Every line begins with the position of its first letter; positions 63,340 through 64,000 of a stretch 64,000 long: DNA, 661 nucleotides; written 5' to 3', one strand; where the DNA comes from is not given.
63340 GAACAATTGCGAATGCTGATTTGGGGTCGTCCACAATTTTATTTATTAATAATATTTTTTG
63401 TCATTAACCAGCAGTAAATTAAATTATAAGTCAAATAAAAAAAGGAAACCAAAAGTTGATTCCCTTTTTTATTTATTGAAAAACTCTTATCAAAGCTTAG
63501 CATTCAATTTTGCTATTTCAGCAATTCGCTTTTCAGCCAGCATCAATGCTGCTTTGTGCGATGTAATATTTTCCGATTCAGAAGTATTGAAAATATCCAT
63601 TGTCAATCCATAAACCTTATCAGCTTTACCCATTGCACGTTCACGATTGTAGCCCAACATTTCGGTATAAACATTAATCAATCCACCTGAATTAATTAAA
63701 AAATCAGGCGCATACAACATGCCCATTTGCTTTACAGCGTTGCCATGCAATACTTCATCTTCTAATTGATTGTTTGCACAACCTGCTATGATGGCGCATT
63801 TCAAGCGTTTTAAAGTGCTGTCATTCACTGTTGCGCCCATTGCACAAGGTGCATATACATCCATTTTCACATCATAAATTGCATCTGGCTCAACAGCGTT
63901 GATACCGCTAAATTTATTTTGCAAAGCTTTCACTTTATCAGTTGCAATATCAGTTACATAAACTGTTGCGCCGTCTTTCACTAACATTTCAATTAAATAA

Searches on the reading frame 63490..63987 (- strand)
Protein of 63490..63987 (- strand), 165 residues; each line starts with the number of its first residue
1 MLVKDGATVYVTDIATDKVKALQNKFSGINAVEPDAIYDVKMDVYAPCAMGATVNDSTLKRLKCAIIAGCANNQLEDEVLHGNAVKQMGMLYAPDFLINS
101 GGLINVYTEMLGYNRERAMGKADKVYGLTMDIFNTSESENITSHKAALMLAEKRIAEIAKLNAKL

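Call 45: find_encoding_contigs(protein=window:63490-63987:-, flank=10000, max_places=6)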
Protein window:63490-63987:- (165 aa): no gene with exactly this product is on record in the collection.
